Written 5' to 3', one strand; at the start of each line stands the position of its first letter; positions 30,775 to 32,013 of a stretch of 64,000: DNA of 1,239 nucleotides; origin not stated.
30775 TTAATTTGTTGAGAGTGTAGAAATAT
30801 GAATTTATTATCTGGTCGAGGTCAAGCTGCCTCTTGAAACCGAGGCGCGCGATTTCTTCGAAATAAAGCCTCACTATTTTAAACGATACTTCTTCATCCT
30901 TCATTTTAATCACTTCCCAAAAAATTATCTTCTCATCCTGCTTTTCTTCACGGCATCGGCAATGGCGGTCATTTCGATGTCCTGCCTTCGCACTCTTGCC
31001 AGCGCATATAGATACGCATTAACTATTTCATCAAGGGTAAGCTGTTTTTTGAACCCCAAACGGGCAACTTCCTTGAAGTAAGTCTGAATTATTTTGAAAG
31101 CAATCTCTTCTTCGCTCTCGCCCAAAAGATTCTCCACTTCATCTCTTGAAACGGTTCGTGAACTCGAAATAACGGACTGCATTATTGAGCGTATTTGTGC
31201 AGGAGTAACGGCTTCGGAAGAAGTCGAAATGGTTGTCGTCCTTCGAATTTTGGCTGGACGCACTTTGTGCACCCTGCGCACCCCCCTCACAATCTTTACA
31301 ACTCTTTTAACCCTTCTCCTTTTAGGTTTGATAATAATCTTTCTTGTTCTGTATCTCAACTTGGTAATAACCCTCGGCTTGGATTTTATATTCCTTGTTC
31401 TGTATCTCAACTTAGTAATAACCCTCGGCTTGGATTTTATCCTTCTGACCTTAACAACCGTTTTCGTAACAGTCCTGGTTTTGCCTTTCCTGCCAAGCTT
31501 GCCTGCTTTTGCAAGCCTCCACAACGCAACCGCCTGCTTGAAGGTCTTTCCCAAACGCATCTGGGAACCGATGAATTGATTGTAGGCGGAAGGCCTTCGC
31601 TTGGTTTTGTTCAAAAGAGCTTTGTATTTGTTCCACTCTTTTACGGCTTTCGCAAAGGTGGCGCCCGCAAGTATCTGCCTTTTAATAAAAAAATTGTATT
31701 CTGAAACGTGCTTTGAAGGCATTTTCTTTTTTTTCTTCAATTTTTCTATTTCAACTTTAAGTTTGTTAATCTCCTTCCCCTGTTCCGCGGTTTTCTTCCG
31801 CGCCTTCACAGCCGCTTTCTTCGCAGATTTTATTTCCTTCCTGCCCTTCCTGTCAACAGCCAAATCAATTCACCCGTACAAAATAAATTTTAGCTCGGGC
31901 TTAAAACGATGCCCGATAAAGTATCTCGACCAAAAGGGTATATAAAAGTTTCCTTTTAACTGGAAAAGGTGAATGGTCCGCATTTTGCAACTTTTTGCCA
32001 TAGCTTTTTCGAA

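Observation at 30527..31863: Candidate novel chromatin/nucleic-acid-binding pair: hyper-basic protein with duplicated HMG/YABBY-like motif plus a paralogous small acidic partner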

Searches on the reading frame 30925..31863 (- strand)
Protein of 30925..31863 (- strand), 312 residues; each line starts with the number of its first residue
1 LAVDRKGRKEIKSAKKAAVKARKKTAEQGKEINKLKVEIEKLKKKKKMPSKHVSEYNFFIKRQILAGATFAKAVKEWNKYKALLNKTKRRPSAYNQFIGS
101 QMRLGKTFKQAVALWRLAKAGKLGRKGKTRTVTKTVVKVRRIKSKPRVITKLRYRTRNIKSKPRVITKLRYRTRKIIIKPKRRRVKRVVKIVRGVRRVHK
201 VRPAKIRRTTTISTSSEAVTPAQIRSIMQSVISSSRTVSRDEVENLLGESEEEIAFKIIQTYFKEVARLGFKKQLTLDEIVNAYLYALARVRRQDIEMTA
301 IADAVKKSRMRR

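Call 3: search_protein_families(library=pfam, proteins=[window:30925-31863:-], max_evalue=10)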
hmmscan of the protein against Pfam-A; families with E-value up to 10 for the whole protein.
window:30925-31863:- (312 aa): 4 families
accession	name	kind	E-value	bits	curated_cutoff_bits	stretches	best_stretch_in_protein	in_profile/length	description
PF04690.20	YABBY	-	0.043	14.6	28.6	1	86-102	20-36/69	YABBY protein, C-terminal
PF13863.11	DUF4200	-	0.044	14.5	29.7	1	10-57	60-107/119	Domain of unknown function (DUF4200)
PF19651.4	DUF6154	-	0.059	14.2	27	1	231-267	26-62/79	Family of unknown function (DUF6154)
PF17675.6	APG6_N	-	0.49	11.3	45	0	9-47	60-98/132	Apg6 coiled-coil region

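Call 4: search_protein_families(library=ncbifam, proteins=[window:30925-31863:-], max_evalue=10)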
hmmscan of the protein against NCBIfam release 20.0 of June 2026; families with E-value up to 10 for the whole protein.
window:30925-31863:- (312 aa): 0 families

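Call 5: search_solved_structures(query=window:30925-31863:-, max_evalue=10, show_alignments=3)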
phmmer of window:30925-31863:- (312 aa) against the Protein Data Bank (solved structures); distinct sequences matched with E-value up to 10: 0.

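Call 6: find_homologous_proteins(query=window:30925-31863:-, max_evalue=0.01)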
Query window:30925-31863:- (312 aa): 119 proteins with E <= 0.01 among 2393 candidates.
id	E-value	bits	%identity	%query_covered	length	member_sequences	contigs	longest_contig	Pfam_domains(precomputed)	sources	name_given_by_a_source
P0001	1.7e-182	623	100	100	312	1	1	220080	-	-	-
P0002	7.6e-132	457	67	99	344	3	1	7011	-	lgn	-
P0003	2.0e-86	308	55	84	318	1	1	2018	-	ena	-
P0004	1.2e-84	302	55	96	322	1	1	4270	-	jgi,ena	-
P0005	2.4e-84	301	55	98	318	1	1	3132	-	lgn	-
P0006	6.2e-84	300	58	82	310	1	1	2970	-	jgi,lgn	-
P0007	5.9e-83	297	56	84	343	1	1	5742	-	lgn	-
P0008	1.1e-82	296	57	84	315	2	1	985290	-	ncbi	ncbi:MAG: hypothetical protein WC821_03055 [archaeon]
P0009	1.7e-82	295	54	98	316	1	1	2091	-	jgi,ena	-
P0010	2.9e-82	294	53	100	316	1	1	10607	-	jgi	jgi:hypothetical protein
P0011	1.3e-81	292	54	98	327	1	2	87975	-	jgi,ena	-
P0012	4.3e-81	291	55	99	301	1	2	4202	-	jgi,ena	-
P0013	1.9e-80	288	51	100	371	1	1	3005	-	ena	-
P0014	2.0e-80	288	51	100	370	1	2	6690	-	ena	-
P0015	2.6e-80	288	51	100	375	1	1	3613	-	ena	-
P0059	3.6e-72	261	45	98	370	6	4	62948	-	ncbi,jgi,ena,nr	ncbi:MAG: hypothetical protein HOE11_04125 [Candidatus Diapherotrites archaeon]|jgi:hypothetical pro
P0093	2.3e-63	232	43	91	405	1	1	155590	-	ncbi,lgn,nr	ncbi:MAG: hypothetical protein PHQ98_00695 [Candidatus ainarchaeum sp.]|nr:hypothetical protein [Can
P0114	3.9e-44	169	38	93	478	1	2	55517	-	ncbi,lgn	-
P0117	1.1e-33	135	38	88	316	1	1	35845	-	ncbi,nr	ncbi:MAG: hypothetical protein PHD95_02185 [Candidatus ainarchaeum sp.]|nr:hypothetical protein [Can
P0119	6.3e-31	126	37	83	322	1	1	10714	-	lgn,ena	-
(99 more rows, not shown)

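Call 12: search_solved_structures(query=A2, max_evalue=10, show_alignments=5)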
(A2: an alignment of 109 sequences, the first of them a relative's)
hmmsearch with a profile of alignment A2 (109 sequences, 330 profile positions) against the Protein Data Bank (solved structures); distinct sequences matched with E-value up to 10: 14.
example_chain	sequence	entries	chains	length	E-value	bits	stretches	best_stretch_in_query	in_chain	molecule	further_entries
7amv_W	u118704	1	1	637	0.093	15.2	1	261-325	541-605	ATP-dependent helicase VETFS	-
6h9l_A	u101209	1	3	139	0.25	13.7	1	9-69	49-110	Uncharacterized protein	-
2w6a_A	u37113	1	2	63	0.43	13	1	22-60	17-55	ARF GTPASE-ACTIVATING PROTEIN GIT1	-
5omd_A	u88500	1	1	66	0.98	11.8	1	29-64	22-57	DNA damage checkpoint protein LCD1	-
7qoj_I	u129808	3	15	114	1.2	11.6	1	239-271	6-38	Tail hub protein B gp39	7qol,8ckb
4bry_A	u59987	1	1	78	1.2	11.5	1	22-72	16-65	GEMININ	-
7spb_E1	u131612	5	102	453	1.3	11.4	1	25-87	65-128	TraB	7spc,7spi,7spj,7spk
7okn_A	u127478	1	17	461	1.3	11.4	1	25-87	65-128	TraB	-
3he5_A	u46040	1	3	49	2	10.8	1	22-61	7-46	SYNZIP1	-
2e42_A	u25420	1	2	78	5.2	9.4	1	5-75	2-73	CCAAT/enhancer-binding protein beta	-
7upz_A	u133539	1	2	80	5.9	9.3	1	5-75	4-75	CCAAT/enhancer-binding protein beta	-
8k8d_A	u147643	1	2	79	6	9.2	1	5-75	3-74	CCAAT/enhancer-binding protein beta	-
1gtw_A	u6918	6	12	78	6.2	9.2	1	5-75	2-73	CAAT/ENHANCER BINDING PROTEIN BETA | CCAAT/ENHANCER BINDING PROTEIN BETA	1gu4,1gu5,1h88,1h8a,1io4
1hjb_A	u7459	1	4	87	8.6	8.7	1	5-75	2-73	CCAAT/ENHANCER BINDING PROTEIN BETA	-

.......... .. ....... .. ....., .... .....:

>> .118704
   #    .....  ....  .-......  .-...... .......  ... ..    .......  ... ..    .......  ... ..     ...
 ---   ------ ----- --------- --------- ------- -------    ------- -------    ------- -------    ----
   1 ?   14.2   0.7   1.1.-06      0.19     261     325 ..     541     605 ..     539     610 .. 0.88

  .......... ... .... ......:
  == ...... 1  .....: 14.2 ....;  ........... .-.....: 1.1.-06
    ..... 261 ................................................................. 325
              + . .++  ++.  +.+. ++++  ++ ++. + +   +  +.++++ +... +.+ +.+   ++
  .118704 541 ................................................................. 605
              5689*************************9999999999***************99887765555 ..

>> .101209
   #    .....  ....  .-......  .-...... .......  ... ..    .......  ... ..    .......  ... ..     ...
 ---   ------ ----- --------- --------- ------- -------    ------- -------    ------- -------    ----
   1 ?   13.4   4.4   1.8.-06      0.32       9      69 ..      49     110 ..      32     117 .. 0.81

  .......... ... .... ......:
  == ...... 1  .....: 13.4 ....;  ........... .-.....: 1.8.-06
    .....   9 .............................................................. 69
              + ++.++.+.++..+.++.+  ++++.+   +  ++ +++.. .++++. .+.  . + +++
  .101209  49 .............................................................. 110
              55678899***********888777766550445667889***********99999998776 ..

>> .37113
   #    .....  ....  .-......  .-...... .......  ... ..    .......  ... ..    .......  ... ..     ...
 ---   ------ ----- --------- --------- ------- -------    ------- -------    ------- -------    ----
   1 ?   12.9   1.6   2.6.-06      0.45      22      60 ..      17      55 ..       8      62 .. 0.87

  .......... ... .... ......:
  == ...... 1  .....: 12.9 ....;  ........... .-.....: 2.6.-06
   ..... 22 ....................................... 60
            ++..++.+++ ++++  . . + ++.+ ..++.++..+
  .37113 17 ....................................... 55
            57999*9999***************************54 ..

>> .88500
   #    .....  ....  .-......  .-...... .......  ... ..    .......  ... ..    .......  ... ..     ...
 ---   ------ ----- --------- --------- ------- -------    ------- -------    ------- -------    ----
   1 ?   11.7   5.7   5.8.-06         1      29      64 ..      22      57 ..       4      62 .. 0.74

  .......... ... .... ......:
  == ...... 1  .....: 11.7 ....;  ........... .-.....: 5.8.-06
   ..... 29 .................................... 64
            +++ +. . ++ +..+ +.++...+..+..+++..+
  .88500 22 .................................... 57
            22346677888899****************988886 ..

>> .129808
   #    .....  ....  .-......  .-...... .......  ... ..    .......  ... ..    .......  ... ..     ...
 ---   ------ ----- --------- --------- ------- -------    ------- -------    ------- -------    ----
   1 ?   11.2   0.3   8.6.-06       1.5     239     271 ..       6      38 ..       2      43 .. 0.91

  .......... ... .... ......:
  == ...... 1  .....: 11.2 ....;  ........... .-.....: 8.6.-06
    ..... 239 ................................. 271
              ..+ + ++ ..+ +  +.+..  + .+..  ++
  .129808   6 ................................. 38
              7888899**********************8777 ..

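Call 19: predict_structure(alignment_id=A2)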
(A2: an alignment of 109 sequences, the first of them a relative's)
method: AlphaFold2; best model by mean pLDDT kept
length: 312 residues; sequences in the alignment: 109
mean_pLDDT: 70.3   pTM: 0.34
mean pLDDT of the five models: 70.3, 69.6, 66.9, 66.7, 66.6
residues with pLDDT >= 90: 67; 70-90: 93; 50-70: 91; < 50: 61
segments of 3 or more residues with pLDDT < 50: 136-142, 151-156, 186-188, 191-204, 206-217, 235-240
pLDDT, mean of each block of 10 residues (from residue 1): 63 84 85 86 64 88 96 98 90 96 97 96 71 50 52 48 54 51 50 44 46 46 66 48 56 81 79 77 82 69 67 52
secondary structure, 60 per line:
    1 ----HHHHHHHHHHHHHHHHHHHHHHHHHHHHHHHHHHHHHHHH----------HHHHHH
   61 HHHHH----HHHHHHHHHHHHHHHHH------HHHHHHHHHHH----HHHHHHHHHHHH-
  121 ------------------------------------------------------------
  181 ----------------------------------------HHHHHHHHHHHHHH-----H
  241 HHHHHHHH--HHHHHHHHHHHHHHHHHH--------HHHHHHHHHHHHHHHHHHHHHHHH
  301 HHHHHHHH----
elements in order: H5-44 H55-65 H70-86 H93-103 H108-119 H221-234 H240-248 H251-268 H277-308

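Call 22: find_encoding_contigs(protein=P0008, flank=6000, max_places=2)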
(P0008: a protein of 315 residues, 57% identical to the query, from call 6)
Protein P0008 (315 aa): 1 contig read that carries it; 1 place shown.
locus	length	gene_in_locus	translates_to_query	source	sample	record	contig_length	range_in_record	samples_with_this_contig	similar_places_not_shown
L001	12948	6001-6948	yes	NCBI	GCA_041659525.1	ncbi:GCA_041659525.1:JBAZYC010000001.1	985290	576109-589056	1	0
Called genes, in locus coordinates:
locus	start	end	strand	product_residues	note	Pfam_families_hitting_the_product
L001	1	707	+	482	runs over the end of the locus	PF01409:tRNA-synt_2d, PF00152:tRNA-synt_2 (faint)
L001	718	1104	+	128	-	-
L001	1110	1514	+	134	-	-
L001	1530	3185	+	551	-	PF03484:B5, PF17759:tRNA_synthFbeta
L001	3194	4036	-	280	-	PF05822:UMPH-1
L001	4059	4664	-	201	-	PF09335:VTT_dom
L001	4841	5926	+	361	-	PF01637:ATPase_2 (weak), PF13191:AAA_16, PF00004:AAA (weak), PF09848:SLFN-g3_helicase (weak), PF13401:AAA_22, PF22703:Cdc6_lid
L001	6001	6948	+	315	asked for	-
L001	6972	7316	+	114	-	-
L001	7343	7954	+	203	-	-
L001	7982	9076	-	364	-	-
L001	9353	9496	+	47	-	-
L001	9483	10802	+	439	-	PF14528:LAGLIDADG_3 (faint)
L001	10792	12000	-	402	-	PF01926:MMR_HSR1, PF08438:YGR210-like_G4, PF02824:TGS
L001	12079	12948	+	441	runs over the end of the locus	PF00004:AAA, PF21960:RCF1-5-like_lid (weak), PF22608:DNAX_ATPase_lid (weak), PF08519:RFC1 (faint)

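Call 23: find_encoding_contigs(protein=P0093, flank=6000, max_places=2)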
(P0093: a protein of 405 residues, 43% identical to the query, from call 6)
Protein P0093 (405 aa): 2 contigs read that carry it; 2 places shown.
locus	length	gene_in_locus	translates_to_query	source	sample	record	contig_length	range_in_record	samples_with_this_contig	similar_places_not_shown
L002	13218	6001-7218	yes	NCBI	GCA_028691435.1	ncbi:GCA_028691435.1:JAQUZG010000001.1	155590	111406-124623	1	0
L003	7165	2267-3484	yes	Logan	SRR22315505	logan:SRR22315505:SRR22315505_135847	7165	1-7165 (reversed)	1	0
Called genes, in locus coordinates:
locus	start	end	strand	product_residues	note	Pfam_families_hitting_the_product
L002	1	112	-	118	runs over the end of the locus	-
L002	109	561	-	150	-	-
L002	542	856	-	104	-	-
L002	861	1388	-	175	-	-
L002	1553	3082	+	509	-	PF01409:tRNA-synt_2d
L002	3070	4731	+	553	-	PF18262:PhetRS_B1 (faint), PF03483:B3_4 (weak), PF03484:B5, PF17759:tRNA_synthFbeta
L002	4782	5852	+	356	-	PF13191:AAA_16 (faint), PF00004:AAA (weak), PF09848:SLFN-g3_helicase (weak), PF13401:AAA_22, PF22703:Cdc6_lid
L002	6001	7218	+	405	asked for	-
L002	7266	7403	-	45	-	-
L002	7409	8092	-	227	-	PF13483:Lactamase_B_3, PF12706:Lactamase_B_2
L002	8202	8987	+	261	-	-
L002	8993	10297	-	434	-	PF05496:RuvB_N (weak), PF00004:AAA, PF08519:RFC1 (faint), PF21960:RCF1-5-like_lid (weak)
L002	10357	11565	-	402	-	PF01926:MMR_HSR1, PF02421:FeoB_N (faint), PF08438:YGR210-like_G4, PF02824:TGS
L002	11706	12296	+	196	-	-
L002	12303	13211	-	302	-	PF23023:Anti-Pycsar_Apyc1, PF13691:Lactamase_B_4 (weak), PF12706:Lactamase_B_2 (faint)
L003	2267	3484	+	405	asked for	-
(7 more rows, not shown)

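Call 24: fold_search(model_id=the predicted structure, library=pdb)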
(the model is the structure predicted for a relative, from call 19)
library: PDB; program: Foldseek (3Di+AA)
matches with E <= 10: 18; with E <= 0.001: 0
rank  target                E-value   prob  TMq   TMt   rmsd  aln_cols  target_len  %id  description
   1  8rz1_D                5.3e+00  0.12  0.14  0.35  10.5        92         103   15  Synthetic immunogen RH5-34EM bound to monoclonal antibody R5.034 (released 2024-07-17)
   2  5nxa_F                5.9e+00  0.08  0.12  0.08  14.0        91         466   10  Crystal structure of Neanderthal Adenylosuccinate Lyase (ADSL)in complex with its products AICAR and fumarate (released 2018-05-30)
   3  5v8i_2t               6.6e+00  0.07  0.10  0.25  11.2        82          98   12  Thermus thermophilus 70S ribosome lacking ribosomal protein uS17 (released 2018-03-28)
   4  4l8i_B                6.6e+00  0.06  0.13  0.26  12.1        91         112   14  Crystal structure of RSV epitope scaffold FFL_005 (released 2014-02-12)
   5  4nle_B                7.0e+00  0.13  0.13  0.10   8.4        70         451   16  Crystal structure of apo Adenylosuccinate Lyase from Mycobacterium smegmatis (released 2014-03-05)
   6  5v4l_C                7.0e+00  0.08  0.12  0.08  13.6        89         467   11  Cryptococcus neoformans adenylosuccinate lyase (released 2017-06-07)
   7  2vd6_B                7.4e+00  0.06  0.11  0.08  14.3        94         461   10  Human adenylosuccinate lyase in complex with its substrate N6-(1,2- Dicarboxyethyl)-AMP, and its products AMP and fuma (released 2007-10-23)
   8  5zeb_t                8.2e+00  0.05  0.12  0.24   7.4        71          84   24  M. Smegmatis P/P state 70S ribosome structure (released 2018-09-26)
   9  9tqg_E                8.7e+00  0.23  0.13  0.08   1.8        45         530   18  L. pneumophila 3-methylcrotonyl-CoA carboxylase A1B6 (released 2026-01-14)
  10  9i5x_d                8.7e+00  0.06  0.10  0.30   8.5        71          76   14  Porphyromonas gingivalis 70S ribosome (W83 Strain) (released 2025-08-20)
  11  8ib4_AH               9.2e+00  0.07  0.10  0.35   7.3        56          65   11  Respiratory complex CI:CIII2, type IA, Wild type mouse under cold temperature (released 2024-09-18)
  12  5nxa_G                9.2e+00  0.05  0.11  0.08  14.8        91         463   12  Crystal structure of Neanderthal Adenylosuccinate Lyase (ADSL)in complex with its products AICAR and fumarate (released 2018-05-30)
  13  4hr1_A                9.2e+00  0.02  0.08  0.18  11.7        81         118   21  Structure of PAV1-137, a protein from the virus PAV1 that infects Pyrococcus abyssi. (released 2013-06-19)
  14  5v8i_1t               9.7e+00  0.05  0.10  0.25  11.3        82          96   12  Thermus thermophilus 70S ribosome lacking ribosomal protein uS17 (released 2018-03-28)
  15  5nxa_B                9.7e+00  0.05  0.12  0.09  14.7       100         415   11  Crystal structure of Neanderthal Adenylosuccinate Lyase (ADSL)in complex with its products AICAR and fumarate (released 2018-05-30)
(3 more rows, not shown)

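Call 64: find_encoding_contigs(protein=P0117, flank=5000, max_places=1)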
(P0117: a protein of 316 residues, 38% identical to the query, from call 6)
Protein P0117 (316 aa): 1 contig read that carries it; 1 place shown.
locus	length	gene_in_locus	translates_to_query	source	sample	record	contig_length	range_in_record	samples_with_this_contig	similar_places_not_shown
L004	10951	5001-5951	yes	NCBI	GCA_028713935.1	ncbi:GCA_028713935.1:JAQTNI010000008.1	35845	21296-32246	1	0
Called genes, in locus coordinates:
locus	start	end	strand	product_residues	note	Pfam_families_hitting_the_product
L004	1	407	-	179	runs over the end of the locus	-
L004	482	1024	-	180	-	PF25213:HVO_A0261_N (weak), PF01022:HTH_5, PF12840:HTH_20, PF13412:HTH_24 (weak)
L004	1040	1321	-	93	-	-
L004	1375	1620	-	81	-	-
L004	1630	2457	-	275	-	PF01261:AP_endonuc_2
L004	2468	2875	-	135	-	PF10130:PIN_2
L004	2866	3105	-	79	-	PF26688:RHH_12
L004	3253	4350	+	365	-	PF01637:ATPase_2 (weak), PF13191:AAA_16, PF06414:Zeta_toxin (faint), PF24883:NPHP3_N (faint), PF00004:AAA, PF05729:NACHT (weak), PF13401:AAA_22, PF22703:Cdc6_lid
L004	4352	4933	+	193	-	-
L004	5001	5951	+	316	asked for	-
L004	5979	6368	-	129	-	PF11969:DcpS_C, PF01230:HIT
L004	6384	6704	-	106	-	-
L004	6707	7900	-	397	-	PF01926:MMR_HSR1, PF02421:FeoB_N (faint), PF08438:YGR210-like_G4, PF02824:TGS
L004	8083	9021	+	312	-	PF02661:Fic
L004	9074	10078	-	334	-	PF00248:Aldo_ket_red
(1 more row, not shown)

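Call 65: find_encoding_contigs(protein=P0114, flank=5000, max_places=1)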
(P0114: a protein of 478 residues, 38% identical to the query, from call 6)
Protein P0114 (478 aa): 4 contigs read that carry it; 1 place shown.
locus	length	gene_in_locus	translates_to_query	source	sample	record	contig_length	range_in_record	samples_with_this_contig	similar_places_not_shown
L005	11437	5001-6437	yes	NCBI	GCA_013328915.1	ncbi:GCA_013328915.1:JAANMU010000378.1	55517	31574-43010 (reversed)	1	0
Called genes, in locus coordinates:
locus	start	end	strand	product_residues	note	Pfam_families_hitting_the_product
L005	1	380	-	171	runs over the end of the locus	-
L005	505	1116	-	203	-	PF24038:DUF7347 (faint), PF25213:HVO_A0261_N, PF01022:HTH_5, PF12840:HTH_20, PF13412:HTH_24 (weak), PF14947:HTH_45 (weak)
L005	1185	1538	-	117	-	-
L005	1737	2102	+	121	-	-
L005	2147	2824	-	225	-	-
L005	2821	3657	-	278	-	PF01261:AP_endonuc_2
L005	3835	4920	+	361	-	PF13191:AAA_16, PF00004:AAA (weak), PF13401:AAA_22, PF22703:Cdc6_lid, PF09079:WHD_Cdc6 (faint)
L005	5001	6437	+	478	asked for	-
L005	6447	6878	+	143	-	-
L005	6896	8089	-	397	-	PF01926:MMR_HSR1, PF02421:FeoB_N (weak), PF08438:YGR210-like_G4, PF02824:TGS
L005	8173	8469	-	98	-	-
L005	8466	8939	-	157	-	-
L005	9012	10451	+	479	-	PF00004:AAA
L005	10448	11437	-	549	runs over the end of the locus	PF03483:B3_4, PF03484:B5, PF17759:tRNA_synthFbeta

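Call 66: find_encoding_contigs(protein=P0119, flank=5000, max_places=1)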
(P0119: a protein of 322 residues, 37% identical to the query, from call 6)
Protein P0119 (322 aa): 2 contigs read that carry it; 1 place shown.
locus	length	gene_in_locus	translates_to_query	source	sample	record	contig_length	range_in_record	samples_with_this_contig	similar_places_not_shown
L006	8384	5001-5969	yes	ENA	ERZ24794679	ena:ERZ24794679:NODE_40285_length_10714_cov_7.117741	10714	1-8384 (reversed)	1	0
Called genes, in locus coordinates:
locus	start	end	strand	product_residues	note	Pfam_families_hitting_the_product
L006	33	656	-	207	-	PF08100:Dimerisation (weak), PF01022:HTH_5, PF12840:HTH_20 (weak), PF14947:HTH_45 (weak)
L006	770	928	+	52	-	-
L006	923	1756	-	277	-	PF01261:AP_endonuc_2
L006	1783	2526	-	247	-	PF02535:Zip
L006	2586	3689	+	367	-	PF01637:ATPase_2, PF13191:AAA_16, PF24883:NPHP3_N (faint), PF00004:AAA, PF05729:NACHT (weak), PF13401:AAA_22, PF22703:Cdc6_lid, PF09079:WHD_Cdc6 (weak)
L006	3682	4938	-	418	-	PF00999:Na_H_Exchanger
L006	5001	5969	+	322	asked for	-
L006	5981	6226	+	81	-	-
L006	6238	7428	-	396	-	PF01926:MMR_HSR1, PF08438:YGR210-like_G4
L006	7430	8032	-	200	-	PF01174:SNO, PF03575:Peptidase_S51 (weak), PF00117:GATase (weak), PF07685:GATase_3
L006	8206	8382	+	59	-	?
